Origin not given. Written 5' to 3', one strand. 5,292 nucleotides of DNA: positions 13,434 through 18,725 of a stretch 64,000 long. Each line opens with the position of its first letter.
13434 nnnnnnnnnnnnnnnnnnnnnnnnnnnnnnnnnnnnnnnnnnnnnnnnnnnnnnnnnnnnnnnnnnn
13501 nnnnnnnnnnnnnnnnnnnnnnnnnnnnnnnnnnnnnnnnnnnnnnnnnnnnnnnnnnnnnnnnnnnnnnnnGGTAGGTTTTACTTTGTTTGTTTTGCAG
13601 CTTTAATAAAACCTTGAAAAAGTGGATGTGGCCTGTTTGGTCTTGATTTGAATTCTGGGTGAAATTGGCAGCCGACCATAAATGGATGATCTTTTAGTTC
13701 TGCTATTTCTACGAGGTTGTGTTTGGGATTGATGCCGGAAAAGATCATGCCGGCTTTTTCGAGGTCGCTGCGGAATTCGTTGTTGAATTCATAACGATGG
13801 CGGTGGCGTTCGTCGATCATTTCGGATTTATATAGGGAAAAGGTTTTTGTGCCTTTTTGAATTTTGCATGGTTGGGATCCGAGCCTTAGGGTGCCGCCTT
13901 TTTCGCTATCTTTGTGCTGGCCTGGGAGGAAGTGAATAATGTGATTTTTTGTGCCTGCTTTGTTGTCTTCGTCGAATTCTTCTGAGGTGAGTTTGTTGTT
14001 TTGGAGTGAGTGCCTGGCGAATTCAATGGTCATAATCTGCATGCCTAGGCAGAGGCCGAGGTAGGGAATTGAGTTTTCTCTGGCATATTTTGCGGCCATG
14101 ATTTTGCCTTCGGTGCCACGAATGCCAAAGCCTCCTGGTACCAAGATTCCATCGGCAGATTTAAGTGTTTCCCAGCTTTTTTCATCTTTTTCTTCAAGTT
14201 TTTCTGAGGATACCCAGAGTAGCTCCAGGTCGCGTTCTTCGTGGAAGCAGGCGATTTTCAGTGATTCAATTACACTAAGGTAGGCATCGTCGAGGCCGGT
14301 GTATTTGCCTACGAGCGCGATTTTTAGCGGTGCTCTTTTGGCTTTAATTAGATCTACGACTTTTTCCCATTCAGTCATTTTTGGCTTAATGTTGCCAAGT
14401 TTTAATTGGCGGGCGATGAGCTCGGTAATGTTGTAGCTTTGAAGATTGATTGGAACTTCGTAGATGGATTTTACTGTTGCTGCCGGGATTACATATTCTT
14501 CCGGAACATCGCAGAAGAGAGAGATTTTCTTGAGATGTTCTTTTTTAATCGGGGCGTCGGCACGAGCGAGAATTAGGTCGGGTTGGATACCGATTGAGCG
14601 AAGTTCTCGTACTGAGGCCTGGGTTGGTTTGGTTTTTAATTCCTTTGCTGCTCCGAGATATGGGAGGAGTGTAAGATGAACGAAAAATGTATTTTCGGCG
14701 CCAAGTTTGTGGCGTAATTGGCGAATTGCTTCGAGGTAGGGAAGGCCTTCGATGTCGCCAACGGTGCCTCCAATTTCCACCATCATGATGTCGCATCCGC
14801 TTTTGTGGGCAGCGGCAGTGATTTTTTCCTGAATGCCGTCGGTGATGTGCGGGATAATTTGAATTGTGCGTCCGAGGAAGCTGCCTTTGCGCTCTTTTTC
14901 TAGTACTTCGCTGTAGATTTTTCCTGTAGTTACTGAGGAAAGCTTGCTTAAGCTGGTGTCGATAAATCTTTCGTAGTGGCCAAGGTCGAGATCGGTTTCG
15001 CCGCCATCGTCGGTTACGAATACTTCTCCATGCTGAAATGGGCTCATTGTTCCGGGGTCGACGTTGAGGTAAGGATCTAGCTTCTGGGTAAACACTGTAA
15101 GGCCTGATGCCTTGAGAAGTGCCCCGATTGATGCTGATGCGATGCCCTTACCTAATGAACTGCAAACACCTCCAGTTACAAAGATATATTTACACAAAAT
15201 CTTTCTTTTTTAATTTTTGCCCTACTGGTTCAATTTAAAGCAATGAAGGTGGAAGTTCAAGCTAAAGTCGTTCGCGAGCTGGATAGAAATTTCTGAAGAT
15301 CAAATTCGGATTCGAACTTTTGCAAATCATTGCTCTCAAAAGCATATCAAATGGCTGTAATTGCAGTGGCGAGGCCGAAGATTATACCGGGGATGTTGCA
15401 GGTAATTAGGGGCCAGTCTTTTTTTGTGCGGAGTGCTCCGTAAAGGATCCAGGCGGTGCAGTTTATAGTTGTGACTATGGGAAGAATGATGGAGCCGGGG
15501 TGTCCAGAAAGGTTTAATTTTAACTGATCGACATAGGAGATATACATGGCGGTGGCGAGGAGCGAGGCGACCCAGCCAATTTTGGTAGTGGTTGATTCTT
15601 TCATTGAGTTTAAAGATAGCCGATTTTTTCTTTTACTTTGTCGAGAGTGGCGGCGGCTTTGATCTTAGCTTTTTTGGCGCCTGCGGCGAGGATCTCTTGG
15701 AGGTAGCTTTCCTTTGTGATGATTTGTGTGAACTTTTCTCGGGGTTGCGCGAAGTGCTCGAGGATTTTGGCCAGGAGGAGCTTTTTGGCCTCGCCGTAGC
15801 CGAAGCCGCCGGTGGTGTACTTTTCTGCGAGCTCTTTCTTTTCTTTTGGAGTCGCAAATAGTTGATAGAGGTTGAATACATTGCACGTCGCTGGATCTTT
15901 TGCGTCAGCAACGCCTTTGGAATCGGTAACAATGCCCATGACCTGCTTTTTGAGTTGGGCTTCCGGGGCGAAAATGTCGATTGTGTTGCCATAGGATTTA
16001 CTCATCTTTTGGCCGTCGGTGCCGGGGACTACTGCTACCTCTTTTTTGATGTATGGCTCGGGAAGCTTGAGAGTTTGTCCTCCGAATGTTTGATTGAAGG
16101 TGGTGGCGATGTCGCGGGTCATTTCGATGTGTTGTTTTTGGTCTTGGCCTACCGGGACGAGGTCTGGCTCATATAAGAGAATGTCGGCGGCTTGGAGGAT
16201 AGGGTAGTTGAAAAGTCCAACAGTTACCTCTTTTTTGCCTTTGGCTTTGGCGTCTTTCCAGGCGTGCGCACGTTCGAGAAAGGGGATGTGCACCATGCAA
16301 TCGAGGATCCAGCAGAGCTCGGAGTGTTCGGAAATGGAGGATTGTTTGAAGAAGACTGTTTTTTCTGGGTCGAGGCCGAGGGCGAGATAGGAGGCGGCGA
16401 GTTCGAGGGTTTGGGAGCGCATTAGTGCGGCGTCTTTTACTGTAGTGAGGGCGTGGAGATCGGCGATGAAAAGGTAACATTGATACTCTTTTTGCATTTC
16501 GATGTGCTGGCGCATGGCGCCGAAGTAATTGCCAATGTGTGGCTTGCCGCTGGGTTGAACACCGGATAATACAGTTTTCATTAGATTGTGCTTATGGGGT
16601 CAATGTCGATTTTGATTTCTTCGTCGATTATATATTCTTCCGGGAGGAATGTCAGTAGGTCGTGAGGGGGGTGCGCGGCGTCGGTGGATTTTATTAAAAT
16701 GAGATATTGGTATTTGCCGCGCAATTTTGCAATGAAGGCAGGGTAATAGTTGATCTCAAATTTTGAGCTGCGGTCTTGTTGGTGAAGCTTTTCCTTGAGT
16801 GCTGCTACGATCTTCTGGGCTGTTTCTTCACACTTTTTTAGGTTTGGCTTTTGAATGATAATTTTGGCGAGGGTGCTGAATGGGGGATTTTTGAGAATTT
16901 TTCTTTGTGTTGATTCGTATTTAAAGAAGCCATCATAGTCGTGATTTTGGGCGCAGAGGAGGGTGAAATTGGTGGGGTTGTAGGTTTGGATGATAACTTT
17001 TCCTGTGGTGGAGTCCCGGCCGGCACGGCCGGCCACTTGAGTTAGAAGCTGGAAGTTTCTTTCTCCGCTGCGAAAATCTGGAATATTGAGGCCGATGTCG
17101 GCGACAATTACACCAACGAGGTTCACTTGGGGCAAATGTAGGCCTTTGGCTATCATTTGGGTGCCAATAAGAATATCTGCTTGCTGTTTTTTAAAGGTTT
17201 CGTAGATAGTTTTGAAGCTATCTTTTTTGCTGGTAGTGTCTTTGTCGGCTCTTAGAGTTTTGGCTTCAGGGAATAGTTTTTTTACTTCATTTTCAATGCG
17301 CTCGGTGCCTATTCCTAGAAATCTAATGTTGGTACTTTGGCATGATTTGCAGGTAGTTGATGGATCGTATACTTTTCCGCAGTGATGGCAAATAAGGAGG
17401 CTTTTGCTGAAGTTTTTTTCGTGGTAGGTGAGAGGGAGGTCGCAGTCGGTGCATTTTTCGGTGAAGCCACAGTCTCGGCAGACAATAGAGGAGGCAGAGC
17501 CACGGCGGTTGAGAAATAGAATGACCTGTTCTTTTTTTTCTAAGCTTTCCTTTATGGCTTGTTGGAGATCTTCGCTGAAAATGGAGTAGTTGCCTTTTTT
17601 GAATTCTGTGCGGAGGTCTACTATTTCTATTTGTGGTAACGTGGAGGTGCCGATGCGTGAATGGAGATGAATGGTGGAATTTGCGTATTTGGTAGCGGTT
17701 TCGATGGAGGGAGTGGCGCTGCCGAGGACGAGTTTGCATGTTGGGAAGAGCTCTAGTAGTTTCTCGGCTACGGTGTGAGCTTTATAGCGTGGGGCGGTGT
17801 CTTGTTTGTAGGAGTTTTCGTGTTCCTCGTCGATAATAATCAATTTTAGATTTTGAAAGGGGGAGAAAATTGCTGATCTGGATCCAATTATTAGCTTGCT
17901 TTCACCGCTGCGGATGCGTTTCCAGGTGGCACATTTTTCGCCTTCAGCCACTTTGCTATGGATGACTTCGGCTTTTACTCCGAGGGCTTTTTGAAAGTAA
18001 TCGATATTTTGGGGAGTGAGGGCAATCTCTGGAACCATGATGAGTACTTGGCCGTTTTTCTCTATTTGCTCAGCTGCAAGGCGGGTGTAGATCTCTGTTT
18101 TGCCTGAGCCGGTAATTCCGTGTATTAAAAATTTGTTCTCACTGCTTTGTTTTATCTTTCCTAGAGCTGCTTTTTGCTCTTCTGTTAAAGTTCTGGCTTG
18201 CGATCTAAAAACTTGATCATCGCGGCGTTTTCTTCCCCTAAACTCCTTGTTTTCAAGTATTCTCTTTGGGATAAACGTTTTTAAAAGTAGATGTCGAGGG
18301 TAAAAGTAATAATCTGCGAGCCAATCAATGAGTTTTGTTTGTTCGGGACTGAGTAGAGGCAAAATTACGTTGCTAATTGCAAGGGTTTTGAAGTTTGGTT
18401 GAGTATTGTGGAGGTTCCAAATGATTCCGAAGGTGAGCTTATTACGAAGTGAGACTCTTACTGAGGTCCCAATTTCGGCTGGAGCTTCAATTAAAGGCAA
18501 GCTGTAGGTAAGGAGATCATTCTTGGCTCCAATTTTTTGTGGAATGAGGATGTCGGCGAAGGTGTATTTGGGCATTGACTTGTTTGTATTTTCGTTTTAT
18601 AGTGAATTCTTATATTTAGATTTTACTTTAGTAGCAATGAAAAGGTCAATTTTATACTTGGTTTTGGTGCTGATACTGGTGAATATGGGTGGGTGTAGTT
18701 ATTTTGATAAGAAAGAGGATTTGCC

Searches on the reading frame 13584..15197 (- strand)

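Call 97: search_protein_families(library=pfam, proteins=[window:13584-15197:-], max_evalue=0.0001)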
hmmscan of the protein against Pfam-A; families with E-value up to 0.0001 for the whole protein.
window:13584-15197:- (538 aa): 3 families
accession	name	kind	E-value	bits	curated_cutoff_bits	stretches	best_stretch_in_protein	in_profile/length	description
PF06418.20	CTP_synth_N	-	2.6e-122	407.7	26.1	1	3-267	1-265/265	CTP synthase N-terminus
PF00117.34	GATase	-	1.5e-37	129.6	22.8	1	304-532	4-189/190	Glutamine amidotransferase class-I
PF07722.19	Peptidase_C26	-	9.2e-07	29.3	20.5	1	368-515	97-219/219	Peptidase C26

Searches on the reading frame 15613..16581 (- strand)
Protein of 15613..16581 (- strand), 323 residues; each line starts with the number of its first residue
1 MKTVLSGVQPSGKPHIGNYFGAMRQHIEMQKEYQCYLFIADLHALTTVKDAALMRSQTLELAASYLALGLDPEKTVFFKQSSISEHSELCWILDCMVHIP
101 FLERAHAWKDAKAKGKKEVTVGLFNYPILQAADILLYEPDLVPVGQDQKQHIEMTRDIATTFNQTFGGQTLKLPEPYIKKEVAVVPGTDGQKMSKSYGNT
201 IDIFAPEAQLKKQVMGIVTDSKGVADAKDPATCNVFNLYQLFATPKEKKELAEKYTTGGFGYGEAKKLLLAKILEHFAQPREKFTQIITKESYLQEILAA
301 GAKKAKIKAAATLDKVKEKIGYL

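Call 97: search_protein_families(library=pfam, proteins=[window:15613-16581:-], max_evalue=0.0001)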
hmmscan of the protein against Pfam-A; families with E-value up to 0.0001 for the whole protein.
window:15613-16581:- (323 aa): 1 family
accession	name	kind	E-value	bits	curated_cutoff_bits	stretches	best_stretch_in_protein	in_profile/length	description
PF00579.31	tRNA-synt_1b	-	3.8e-68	230.4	21.1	1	3-277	7-291/292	tRNA synthetases class I (W and Y)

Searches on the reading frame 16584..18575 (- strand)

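Call 97: search_protein_families(library=pfam, proteins=[window:16584-18575:-], max_evalue=0.0001)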
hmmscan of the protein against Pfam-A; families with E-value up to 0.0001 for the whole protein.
window:16584-18575:- (664 aa): 7 families
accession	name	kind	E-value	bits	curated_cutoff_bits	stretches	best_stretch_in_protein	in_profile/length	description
PF00270.35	DEAD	-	3.8e-20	72.7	26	1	131-294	1-164/167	DEAD/DEAH box helicase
PF04851.21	ResIII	-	2.8e-16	60.3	22.5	1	130-290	4-163/164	Type III restriction enzyme, res subunit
PF00271.37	Helicase_C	-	3.1e-13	50.4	23.5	1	437-520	39-108/110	Helicase conserved C-terminal domain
PF17764.6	PriA_3primeBD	-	8e-13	48.5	22.7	1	18-103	8-96/96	3'DNA-binding domain (3'BD)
PF18074.6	PriA_C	-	1e-11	45.9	26.9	1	565-660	1-95/95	Primosomal protein N C-terminal domain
PF13604.12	AAA_30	-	2.2e-07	31.2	27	1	130-251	2-97/191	AAA domain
PF18319.7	Zn_ribbon_PriA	-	1.8e-06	28.2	26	1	375-400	1-23/27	PriA DNA helicase Cys-rich region (CRR) domain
